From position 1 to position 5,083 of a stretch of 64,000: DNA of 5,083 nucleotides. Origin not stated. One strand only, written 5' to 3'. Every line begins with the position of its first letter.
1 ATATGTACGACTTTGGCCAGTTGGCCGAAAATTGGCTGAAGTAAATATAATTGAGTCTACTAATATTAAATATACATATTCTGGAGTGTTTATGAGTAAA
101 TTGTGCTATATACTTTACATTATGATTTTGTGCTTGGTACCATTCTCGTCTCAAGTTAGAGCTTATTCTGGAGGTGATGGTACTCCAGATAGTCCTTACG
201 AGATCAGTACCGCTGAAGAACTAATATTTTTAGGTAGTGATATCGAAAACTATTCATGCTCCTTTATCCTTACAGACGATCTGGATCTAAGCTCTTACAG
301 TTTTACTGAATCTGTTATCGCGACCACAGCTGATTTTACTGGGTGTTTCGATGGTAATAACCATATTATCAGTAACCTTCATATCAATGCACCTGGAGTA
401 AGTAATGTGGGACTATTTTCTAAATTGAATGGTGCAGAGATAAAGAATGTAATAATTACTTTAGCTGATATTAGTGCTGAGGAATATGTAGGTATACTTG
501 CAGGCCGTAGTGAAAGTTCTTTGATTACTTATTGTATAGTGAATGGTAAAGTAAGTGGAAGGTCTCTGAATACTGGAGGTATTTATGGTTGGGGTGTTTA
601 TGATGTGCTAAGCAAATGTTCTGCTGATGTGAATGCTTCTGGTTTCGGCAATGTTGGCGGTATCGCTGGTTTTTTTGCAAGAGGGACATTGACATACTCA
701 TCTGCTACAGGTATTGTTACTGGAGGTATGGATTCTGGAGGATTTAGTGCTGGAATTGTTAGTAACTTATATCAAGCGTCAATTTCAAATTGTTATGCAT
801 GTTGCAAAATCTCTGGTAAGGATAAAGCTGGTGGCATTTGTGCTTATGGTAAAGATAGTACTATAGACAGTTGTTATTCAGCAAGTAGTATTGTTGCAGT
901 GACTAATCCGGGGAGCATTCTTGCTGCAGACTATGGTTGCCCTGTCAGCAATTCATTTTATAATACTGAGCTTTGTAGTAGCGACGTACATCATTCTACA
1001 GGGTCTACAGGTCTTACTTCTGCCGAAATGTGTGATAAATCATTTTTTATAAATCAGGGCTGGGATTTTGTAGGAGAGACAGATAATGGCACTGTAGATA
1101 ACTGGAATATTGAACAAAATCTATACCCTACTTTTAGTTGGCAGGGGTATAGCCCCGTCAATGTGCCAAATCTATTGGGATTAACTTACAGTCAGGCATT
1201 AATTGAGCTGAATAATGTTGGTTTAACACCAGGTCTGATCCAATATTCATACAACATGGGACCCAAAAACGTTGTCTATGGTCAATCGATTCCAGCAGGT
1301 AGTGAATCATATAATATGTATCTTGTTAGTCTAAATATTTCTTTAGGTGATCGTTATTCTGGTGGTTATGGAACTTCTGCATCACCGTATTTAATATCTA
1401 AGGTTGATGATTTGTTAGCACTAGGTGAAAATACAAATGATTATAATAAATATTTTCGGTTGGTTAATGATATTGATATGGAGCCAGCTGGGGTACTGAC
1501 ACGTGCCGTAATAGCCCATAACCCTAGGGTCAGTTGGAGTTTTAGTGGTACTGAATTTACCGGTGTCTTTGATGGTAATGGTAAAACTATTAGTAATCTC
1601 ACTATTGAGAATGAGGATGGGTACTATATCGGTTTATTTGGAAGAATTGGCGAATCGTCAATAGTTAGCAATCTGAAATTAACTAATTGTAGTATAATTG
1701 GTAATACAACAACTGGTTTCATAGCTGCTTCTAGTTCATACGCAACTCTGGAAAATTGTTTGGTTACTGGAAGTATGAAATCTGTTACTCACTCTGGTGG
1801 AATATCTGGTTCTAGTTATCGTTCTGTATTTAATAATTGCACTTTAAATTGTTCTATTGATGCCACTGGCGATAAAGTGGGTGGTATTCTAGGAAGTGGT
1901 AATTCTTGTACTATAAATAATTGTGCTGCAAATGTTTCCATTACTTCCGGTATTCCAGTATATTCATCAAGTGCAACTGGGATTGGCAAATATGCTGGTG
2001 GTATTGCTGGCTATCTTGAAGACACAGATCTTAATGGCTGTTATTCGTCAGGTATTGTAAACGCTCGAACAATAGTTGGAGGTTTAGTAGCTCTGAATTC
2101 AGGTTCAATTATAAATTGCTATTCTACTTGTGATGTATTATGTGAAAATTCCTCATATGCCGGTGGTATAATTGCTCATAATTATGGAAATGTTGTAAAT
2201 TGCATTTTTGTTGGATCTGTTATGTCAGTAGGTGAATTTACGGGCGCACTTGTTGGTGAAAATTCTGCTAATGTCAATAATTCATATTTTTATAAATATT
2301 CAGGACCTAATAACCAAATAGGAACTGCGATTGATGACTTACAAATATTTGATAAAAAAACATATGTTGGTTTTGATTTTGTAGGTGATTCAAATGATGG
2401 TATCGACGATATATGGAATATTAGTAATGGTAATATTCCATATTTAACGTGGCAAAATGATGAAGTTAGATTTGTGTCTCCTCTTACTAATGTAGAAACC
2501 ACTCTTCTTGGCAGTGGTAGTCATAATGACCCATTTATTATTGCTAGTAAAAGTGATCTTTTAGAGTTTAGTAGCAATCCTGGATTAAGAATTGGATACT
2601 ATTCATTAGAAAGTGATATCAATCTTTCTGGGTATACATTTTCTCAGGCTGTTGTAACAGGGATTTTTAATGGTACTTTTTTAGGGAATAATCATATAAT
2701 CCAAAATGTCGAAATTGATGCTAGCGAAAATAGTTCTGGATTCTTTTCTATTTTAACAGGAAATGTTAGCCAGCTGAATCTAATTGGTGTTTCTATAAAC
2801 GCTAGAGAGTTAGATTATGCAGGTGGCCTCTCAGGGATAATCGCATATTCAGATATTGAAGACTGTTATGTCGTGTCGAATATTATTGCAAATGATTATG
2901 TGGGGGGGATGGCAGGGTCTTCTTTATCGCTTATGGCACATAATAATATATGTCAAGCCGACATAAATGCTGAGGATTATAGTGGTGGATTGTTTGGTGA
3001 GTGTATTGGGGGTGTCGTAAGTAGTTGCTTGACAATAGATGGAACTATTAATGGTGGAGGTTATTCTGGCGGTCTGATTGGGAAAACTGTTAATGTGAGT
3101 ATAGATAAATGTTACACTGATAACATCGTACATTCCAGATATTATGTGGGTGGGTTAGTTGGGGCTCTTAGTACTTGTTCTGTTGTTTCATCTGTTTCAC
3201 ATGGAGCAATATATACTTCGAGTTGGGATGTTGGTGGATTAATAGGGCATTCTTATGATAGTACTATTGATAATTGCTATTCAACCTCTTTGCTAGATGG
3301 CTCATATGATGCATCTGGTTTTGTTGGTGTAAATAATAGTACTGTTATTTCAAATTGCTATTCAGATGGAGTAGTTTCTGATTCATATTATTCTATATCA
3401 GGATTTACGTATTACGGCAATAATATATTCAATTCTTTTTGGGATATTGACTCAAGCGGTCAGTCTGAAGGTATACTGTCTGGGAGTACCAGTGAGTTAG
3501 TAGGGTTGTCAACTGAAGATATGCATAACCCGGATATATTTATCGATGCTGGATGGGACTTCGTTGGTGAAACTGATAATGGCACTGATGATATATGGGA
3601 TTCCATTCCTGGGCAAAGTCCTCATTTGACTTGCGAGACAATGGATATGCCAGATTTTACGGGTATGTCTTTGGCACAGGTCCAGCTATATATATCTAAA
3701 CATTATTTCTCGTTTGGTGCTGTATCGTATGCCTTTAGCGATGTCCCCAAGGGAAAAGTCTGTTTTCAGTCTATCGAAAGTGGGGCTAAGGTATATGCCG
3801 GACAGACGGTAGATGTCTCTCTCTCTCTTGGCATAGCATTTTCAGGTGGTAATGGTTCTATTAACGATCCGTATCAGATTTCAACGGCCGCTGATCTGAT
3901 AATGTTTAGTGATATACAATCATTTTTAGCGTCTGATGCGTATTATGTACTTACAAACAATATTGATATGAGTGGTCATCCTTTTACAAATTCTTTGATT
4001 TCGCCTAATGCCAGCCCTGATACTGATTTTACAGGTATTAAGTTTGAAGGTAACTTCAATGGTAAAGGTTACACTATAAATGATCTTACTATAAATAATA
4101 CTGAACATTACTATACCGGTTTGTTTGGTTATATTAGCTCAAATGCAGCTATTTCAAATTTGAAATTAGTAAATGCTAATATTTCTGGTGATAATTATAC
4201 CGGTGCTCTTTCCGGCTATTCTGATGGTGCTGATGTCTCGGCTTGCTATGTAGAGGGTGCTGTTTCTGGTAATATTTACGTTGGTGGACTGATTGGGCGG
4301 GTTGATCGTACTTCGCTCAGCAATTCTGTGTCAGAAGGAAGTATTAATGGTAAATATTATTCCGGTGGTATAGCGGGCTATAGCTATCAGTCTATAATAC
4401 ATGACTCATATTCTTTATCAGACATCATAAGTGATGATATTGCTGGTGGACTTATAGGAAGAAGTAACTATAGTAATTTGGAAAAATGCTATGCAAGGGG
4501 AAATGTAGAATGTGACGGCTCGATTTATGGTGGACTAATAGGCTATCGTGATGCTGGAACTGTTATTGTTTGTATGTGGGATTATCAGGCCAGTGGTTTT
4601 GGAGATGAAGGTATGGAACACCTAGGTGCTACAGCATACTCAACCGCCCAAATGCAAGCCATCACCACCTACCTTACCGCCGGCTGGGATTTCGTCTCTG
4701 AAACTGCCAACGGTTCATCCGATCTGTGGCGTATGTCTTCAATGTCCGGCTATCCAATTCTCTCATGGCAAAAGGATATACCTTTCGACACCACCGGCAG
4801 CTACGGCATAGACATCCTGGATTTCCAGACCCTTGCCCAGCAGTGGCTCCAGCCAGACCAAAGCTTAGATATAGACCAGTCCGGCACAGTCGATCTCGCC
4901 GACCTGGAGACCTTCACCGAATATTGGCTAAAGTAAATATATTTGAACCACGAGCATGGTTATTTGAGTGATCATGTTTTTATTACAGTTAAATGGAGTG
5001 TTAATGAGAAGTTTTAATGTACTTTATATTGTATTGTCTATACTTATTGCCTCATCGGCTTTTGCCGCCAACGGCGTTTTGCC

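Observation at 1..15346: Tandem array of at least four paralogous giant modular surface proteins (GLUG modules + PASTA-like linkers + LamG + dockerin-like anchors)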

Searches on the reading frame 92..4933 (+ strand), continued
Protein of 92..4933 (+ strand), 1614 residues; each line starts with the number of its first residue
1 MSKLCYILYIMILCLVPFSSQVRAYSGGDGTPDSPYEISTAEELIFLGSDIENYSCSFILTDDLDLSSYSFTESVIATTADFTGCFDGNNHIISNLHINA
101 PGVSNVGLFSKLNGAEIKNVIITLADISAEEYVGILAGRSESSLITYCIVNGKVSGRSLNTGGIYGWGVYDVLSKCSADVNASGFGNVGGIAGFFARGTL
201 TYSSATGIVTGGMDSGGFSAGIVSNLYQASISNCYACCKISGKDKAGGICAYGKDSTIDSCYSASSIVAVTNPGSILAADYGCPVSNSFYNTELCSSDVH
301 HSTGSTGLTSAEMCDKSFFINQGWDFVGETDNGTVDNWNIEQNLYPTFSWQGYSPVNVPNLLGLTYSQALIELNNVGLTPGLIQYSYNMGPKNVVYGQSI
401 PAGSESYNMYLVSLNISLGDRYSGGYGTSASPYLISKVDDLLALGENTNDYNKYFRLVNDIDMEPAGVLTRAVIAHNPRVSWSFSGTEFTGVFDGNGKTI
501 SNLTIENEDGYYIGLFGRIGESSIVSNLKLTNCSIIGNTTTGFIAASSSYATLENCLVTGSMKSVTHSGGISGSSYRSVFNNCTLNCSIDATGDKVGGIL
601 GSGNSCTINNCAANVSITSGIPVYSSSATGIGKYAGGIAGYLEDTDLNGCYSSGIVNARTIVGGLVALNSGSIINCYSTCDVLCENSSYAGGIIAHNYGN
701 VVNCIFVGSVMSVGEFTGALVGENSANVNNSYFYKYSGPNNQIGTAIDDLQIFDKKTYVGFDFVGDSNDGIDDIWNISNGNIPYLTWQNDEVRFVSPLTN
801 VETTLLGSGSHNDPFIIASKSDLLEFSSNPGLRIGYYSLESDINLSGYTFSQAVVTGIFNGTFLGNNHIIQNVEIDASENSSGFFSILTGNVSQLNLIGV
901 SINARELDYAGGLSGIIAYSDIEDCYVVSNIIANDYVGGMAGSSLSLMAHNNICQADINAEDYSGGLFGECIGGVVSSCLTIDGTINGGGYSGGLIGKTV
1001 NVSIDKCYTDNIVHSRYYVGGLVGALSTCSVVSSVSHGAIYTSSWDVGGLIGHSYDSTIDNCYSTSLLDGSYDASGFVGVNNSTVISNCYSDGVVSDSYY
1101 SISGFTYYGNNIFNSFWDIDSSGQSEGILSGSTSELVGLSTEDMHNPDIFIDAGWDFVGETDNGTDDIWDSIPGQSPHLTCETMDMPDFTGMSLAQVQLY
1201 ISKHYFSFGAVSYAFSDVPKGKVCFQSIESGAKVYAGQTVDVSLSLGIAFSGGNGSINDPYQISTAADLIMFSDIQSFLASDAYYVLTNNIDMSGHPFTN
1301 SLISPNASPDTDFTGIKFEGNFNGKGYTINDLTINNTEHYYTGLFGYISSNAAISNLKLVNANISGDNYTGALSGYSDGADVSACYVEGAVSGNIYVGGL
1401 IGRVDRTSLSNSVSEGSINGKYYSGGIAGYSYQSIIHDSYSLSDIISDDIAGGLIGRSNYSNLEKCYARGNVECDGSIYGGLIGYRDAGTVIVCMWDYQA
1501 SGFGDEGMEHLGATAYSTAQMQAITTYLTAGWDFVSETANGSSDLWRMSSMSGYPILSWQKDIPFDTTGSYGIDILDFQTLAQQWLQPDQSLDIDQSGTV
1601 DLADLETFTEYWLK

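Call 63: find_homologous_proteins(query=window:92-4933:+, max_evalue=1e-30)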
Query window:92-4933:+ (1614 aa): 639 proteins with E <= 1e-30 among 8000 candidates; the best 120 are listed.
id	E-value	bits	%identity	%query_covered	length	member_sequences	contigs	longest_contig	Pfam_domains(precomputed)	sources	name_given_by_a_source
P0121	0.0e+0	3613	100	100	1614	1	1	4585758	PF05342.20,PF03793.25,PF07581.18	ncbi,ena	-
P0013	6.1e-210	718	27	99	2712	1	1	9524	PF05342.20,PF07581.18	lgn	-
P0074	6.4e-206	705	32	60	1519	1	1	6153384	PF05342.20,PF03793.25,PF07581.18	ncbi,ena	-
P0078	3.0e-197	676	31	72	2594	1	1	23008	PF00629.31,PF07581.18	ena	-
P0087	2.1e-191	657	33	100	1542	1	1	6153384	PF05342.20,PF03793.25,PF07581.18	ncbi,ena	-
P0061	2.3e-191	657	29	73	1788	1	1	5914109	PF05342.20,PF07581.18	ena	-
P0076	1.2e-181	625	28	74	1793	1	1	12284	PF05342.20,PF00404.25,PF18998.7,PF07581.18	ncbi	-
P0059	3.0e-178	613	30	99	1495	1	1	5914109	PF03793.25,PF07581.18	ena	-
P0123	3.9e-177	610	28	92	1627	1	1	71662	PF07581.18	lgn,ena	-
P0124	2.2e-175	604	28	66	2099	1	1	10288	PF05342.20,PF07581.18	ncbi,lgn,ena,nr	ncbi:MAG: hypothetical protein KAY65_06910 [Planctomycetes bacterium]|nr:hypothetical protein [Planc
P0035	4.1e-170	586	34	47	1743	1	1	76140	PF07581.18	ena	-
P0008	1.8e-169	584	32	52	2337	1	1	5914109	PF05342.20,PF22925.4,PF13385.14,PF03793.25,PF07581.18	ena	-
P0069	3.5e-168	580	31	91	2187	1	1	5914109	PF05342.20,PF03793.25,PF07581.18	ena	-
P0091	2.5e-167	577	27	60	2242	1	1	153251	PF05342.20,PF03793.25,PF07581.18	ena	-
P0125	4.6e-167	576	30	35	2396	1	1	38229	PF07581.18,PF19081.7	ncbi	-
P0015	9.0e-159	549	28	67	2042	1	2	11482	PF19190.7,PF05342.20,PF03793.25,PF07581.18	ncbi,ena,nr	ncbi:MAG: PASTA domain-containing protein [Sedimentisphaerales bacterium]|nr:PASTA domain-containing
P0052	1.5e-156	542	27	99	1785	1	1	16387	PF07581.18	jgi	jgi:mucin-19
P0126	1.5e-154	535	26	70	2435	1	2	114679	PF13927.13,PF07581.18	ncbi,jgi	jgi:hypothetical protein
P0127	3.7e-152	527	26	95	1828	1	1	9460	PF05342.20,PF07581.18,PF25199.2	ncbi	-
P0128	2.2e-151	524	28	62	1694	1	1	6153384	PF13385.14,PF03793.25,PF07581.18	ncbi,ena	-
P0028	3.9e-151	524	28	71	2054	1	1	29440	PF00404.25,PF03793.25,PF07581.18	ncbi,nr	ncbi:MAG: PASTA domain-containing protein [Phycisphaerae bacterium]|nr:PASTA domain-containing prote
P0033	3.9e-149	517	29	48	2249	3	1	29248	PF05342.20,PF02369.23,PF07581.18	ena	-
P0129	1.2e-146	509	28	99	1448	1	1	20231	PF05342.20,PF03793.25,PF07581.18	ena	-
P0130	5.5e-146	507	27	70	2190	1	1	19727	PF13715.13,PF01640.24,PF13734.12,PF18998.7,PF07581.18,PF13620.13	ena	-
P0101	2.3e-141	491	29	48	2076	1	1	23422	PF05342.20,PF07581.18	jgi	jgi:hypothetical protein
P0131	6.9e-140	486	29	71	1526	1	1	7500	PF03793.25,PF07581.18,PF18911.7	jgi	jgi:hypothetical protein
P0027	1.1e-139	486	26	74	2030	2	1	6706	PF07581.18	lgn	-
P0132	1.7e-139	485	28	60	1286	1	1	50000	PF05342.20,PF07581.18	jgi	jgi:hypothetical protein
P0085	4.0e-139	484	27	100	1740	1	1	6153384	PF05342.20,PF03793.25,PF07581.18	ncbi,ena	-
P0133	9.3e-139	483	28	100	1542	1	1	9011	PF05342.20,PF03793.25,PF07581.18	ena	-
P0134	2.8e-136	474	28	71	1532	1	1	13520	PF07581.18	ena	-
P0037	5.2e-136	473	33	38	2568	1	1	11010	PF13715.13,PF05342.20,PF07581.18,PF13620.13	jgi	jgi:hypothetical protein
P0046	5.2e-135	470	27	98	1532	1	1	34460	PF07581.18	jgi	jgi:hypothetical protein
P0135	3.0e-132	461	30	63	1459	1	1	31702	PF05342.20,PF03793.25,PF07581.18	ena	-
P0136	8.8e-131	456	35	41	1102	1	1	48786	PF03793.25,PF07581.18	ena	-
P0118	9.1e-131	456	27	100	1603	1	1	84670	PF05342.20,PF07581.18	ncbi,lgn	-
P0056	1.4e-130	455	27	71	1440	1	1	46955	PF07581.18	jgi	jgi:hypothetical protein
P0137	1.5e-129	452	29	71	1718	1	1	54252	PF03793.25,PF07581.18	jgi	jgi:hypothetical protein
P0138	2.8e-129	451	30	71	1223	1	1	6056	PF07581.18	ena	-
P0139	2.3e-128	448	27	72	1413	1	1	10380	PF07581.18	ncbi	-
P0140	2.5e-127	445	29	72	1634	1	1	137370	PF07581.18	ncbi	-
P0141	6.9e-127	443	26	73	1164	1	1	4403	PF07581.18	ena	-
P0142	7.0e-127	443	28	37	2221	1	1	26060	PF05342.20,PF07581.18,PF00041.28,PF16656.12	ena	-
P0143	1.2e-126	442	34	45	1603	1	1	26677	PF05342.20,PF07581.18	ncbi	ncbi:MAG: GLUG motif-containing protein, partial [Sedimentisphaerales bacterium]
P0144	1.5e-125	439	25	98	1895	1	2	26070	PF05342.20,PF07581.18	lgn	-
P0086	1.5e-125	439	29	75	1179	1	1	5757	PF05342.20,PF03793.25,PF07581.18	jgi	jgi:hypothetical protein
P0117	1.5e-125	439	27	74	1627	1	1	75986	PF05342.20,PF00404.25,PF07581.18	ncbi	-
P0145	3.2e-125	438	29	47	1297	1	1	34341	PF07581.18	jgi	jgi:hypothetical protein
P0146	3.8e-125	437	24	72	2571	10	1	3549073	PF05342.20,PF18962.8,PF07581.18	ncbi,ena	-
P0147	6.6e-125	437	30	71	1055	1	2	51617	PF05342.20,PF07581.18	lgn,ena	-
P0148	3.1e-124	434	31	42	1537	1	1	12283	PF05342.20,PF07581.18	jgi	jgi:hypothetical protein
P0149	8.4e-124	433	30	35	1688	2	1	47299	PF05342.20,PF07581.18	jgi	jgi:hypothetical protein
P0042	9.9e-124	433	28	40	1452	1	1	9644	PF07581.18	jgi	jgi:hypothetical protein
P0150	1.1e-123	433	25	95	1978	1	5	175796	PF05342.20,PF07581.18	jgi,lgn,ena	-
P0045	9.8e-123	429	26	84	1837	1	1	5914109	PF05342.20,PF07581.18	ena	-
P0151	2.5e-121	425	27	63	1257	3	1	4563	PF07581.18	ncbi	ncbi:MAG: GLUG motif-containing protein, partial [Planctomycetota bacterium]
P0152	3.9e-121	424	30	51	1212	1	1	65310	PF07581.18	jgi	-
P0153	2.8e-120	421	26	66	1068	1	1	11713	PF07581.18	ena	-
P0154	3.3e-120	421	26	59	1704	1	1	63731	PF07581.18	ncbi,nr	ncbi:MAG: hypothetical protein IH624_13820 [Phycisphaerae bacterium]|nr:hypothetical protein [Phycis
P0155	5.4e-120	420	28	34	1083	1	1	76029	PF07581.18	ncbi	-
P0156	1.1e-119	419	29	74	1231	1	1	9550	PF00404.25,PF07581.18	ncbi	-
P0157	1.1e-119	419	32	23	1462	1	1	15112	PF07581.18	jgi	-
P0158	8.3e-119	416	28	57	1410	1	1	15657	PF07581.18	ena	-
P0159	9.0e-119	416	30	59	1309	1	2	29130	PF07581.18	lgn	-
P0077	4.0e-118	414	26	96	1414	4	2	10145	PF07581.18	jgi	jgi:hypothetical protein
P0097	8.0e-118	413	25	72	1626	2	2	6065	PF07581.18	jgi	jgi:hypothetical protein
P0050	1.8e-117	412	26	74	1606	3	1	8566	PF07581.18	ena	-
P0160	7.8e-117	410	28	71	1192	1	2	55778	PF07581.18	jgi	jgi:hypothetical protein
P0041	7.6e-116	407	31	43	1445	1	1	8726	PF07581.18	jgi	jgi:hypothetical protein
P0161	8.4e-116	406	28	62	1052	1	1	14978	PF07581.18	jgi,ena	-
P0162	8.5e-115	403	26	71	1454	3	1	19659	PF07581.18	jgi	jgi:hypothetical protein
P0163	2.3e-114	402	28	63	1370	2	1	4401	PF07581.18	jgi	jgi:hypothetical protein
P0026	4.0e-114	401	29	37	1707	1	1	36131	PF05342.20,PF07581.18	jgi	jgi:hypothetical protein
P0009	1.6e-113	399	27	96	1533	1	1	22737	PF07581.18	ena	-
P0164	2.2e-113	398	28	71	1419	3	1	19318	PF07581.18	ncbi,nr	ncbi:MAG: hypothetical protein GX455_12510 [Phycisphaerae bacterium]|nr:hypothetical protein [Phycis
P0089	4.8e-113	397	26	74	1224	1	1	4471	PF07581.18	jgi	jgi:hypothetical protein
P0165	8.6e-113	396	25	97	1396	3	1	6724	PF07581.18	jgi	jgi:hypothetical protein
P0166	2.2e-112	395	27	70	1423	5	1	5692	PF07581.18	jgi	-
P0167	5.8e-112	394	29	47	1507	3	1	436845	PF00801.27,PF07581.18,PF18911.7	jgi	jgi:PKD domain/The GLUG motif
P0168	7.9e-112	393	27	63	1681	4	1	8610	PF07581.18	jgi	jgi:hypothetical protein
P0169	1.6e-111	392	27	96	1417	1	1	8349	PF07581.18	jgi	jgi:hypothetical protein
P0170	2.0e-111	392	28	74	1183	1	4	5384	PF07581.18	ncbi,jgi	ncbi:MAG: GLUG motif-containing protein [Planctomycetota bacterium]|jgi:hypothetical protein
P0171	2.1e-111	392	28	73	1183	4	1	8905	PF07581.18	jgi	-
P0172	2.1e-111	392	27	62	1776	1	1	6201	PF03793.25,PF07581.18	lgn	-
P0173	2.2e-111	392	28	60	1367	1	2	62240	PF03793.25,PF07581.18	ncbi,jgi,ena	ncbi:MAG: GLUG motif-containing protein [Phycisphaerae bacterium]|jgi:hypothetical protein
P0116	6.8e-111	390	29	74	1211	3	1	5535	PF19190.7,PF07581.18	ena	-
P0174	1.6e-110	389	26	99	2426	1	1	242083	PF05342.20,PF18962.8,PF07581.18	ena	-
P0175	2.0e-110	389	31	74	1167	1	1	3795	PF05342.20,PF03793.25,PF07581.18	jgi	jgi:hypothetical protein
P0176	3.4e-110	388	30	73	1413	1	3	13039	PF05342.20,PF07581.18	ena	-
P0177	2.2e-109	385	29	74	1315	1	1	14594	PF07581.18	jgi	-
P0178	3.9e-109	384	27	63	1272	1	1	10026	PF07581.18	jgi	-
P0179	1.1e-108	383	27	64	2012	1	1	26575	PF07581.18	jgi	-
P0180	2.3e-108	382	31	39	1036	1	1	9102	PF07581.18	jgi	jgi:hypothetical protein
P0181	2.4e-108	382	26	75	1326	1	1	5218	PF20009.5,PF07581.18,PF13620.13,PF17210.10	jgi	jgi:hypothetical protein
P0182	1.1e-107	380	29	43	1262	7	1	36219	PF09394.17,PF07581.18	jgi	jgi:predicted secreted protein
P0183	1.1e-107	380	26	64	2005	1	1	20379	PF07581.18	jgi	jgi:hypothetical protein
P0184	1.3e-107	379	29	72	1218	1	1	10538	PF07581.18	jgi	jgi:hypothetical protein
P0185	2.2e-107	379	29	75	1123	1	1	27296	PF07581.18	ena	-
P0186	2.4e-107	378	27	71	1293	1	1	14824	PF07581.18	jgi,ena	-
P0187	3.5e-107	378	25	91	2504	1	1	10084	PF05342.20,PF07581.18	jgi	-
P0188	6.2e-107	377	28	47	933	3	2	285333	PF07581.18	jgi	jgi:hypothetical protein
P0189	3.0e-106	375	25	73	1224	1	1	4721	PF07581.18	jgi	jgi:hypothetical protein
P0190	3.6e-106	375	27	71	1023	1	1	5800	PF07581.18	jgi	-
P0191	4.3e-106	374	25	70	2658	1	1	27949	PF05342.20,PF18962.8,PF07581.18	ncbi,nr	ncbi:hypothetical protein FACS1894156_1870 [Bacteroidia bacterium]|nr:hypothetical protein FACS18941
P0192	7.3e-106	373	29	47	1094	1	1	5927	PF05342.20,PF07581.18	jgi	jgi:hypothetical protein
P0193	8.0e-106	373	32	35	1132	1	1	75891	PF03793.25,PF07581.18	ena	-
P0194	1.6e-105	372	25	39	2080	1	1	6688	PF07581.18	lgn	-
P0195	1.7e-105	372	28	71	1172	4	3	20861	PF05342.20,PF07581.18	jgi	-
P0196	2.3e-105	372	27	74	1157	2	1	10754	PF07581.18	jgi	jgi:hypothetical protein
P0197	5.6e-105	371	32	36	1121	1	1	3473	PF05342.20,PF07581.18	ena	-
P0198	8.8e-105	370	26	71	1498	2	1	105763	PF22352.3,PF07581.18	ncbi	-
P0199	1.8e-104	369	27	71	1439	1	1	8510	PF03781.23,PF07581.18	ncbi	-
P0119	2.7e-104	368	27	59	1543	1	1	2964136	PF00404.25,PF07581.18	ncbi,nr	ncbi:MAG: hypothetical protein JSV99_04365 [Planctomycetota bacterium]|nr:MAG: hypothetical protein 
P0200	3.8e-104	368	28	74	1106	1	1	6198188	PF07581.18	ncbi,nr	ncbi:MAG: hypothetical protein JSU70_10505 [Phycisphaerales bacterium]|nr:MAG: hypothetical protein 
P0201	4.5e-104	368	28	71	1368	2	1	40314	PF07581.18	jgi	-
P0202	4.7e-104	368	29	65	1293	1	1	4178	PF07581.18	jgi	jgi:hypothetical protein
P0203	2.5e-103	365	27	75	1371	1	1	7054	PF07581.18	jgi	-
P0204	2.7e-103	365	29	62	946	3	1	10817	PF07581.18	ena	-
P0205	3.5e-103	365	27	77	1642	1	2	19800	PF20009.5,PF07581.18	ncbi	-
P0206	3.8e-103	365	29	71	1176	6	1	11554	PF07581.18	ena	-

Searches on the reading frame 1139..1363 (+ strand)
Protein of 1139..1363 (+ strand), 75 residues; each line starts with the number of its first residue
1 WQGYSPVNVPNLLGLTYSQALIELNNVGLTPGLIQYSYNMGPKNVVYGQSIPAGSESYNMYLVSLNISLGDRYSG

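Call 38: search_protein_families(library=pfam, proteins=[window:1139-1363:+], max_evalue=1)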
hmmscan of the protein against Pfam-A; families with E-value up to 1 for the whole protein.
window:1139-1363:+ (75 aa): 1 family
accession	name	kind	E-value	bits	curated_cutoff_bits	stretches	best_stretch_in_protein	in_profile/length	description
PF03793.24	PASTA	-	2.1e-08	34.4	23.2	1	7-56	1-51/64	PASTA domain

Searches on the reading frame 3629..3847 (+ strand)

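Call 38: search_protein_families(library=pfam, proteins=[window:3629-3847:+], max_evalue=1)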
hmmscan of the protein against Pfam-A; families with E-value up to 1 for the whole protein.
window:3629-3847:+ (73 aa): 1 family
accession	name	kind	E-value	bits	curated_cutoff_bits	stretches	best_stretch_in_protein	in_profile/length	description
PF03793.24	PASTA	-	2.4e-11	43.9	23.2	1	6-66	2-63/64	PASTA domain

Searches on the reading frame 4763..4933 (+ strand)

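Call 38: search_protein_families(library=pfam, proteins=[window:4763-4933:+], max_evalue=1)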
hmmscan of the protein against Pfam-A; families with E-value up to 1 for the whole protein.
window:4763-4933:+ (57 aa): 4 families
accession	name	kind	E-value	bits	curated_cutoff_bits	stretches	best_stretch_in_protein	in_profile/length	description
PF00404.24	Dockerin_1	-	0.0069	17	22.9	1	9-50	3-51/57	Dockerin type I domain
PF13405.12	EF-hand_6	-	0.0088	16.1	25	1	34-51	8-25/30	EF-hand domain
PF13202.12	EF-hand_5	-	0.072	13.1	25.9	1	34-51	7-24/25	EF hand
PF00036.39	EF-hand_1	-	0.16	12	25.4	1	35-50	9-24/29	EF hand domain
